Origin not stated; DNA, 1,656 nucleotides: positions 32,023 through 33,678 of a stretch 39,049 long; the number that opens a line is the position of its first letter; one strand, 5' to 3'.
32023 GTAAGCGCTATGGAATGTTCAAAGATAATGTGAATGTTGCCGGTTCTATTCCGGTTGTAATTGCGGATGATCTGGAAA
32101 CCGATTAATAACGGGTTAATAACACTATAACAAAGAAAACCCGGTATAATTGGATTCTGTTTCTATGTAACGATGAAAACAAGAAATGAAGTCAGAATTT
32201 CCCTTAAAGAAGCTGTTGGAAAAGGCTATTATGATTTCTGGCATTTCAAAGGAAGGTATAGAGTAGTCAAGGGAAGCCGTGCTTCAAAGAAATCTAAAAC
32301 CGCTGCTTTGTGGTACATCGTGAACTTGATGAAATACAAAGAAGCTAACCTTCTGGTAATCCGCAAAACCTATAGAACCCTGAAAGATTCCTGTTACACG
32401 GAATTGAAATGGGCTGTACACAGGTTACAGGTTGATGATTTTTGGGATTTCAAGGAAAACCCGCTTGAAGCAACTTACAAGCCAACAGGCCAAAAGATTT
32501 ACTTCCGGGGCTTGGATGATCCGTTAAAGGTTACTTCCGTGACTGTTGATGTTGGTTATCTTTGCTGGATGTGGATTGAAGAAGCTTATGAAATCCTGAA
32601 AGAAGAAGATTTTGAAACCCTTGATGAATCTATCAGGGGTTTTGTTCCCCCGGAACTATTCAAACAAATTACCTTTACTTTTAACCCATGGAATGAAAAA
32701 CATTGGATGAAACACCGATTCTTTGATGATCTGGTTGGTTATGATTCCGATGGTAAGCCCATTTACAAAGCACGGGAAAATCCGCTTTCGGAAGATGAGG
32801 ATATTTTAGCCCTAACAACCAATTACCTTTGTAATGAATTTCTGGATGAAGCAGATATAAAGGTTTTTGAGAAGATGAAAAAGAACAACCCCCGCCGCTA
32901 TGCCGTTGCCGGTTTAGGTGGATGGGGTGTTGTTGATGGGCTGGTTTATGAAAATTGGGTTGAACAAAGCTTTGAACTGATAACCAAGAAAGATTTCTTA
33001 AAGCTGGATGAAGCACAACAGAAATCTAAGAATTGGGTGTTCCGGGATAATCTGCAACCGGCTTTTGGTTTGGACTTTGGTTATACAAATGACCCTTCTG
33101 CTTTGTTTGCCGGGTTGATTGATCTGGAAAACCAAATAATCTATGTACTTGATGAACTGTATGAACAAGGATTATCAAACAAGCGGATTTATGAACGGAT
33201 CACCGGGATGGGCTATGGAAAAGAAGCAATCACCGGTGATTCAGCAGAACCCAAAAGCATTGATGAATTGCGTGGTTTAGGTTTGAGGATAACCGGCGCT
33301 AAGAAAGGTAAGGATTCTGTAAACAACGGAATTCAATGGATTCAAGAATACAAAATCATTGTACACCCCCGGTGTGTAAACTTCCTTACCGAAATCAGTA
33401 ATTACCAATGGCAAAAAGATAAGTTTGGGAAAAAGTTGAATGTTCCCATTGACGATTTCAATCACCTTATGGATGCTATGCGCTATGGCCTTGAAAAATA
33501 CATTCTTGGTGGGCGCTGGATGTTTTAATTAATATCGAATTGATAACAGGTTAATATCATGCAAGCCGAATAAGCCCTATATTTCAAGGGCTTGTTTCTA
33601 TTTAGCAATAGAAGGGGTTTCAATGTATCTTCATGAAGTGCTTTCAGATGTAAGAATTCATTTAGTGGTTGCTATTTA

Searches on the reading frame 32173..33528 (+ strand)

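Call 65: search_protein_families(library=pfam, proteins=[window:32173-33528:+], max_evalue=0.01)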
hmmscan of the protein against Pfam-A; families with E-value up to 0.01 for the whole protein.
window:32173-33528:+ (451 aa): 2 families
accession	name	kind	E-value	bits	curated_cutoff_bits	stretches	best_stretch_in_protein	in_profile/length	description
PF04466.19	Terminase_3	-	1.1e-56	192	23.2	1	28-249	3-200/201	Phage terminase large subunit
PF17288.8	Terminase_3C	-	2.4e-28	99.9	26.7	1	301-441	1-154/155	Terminase RNAseH like domain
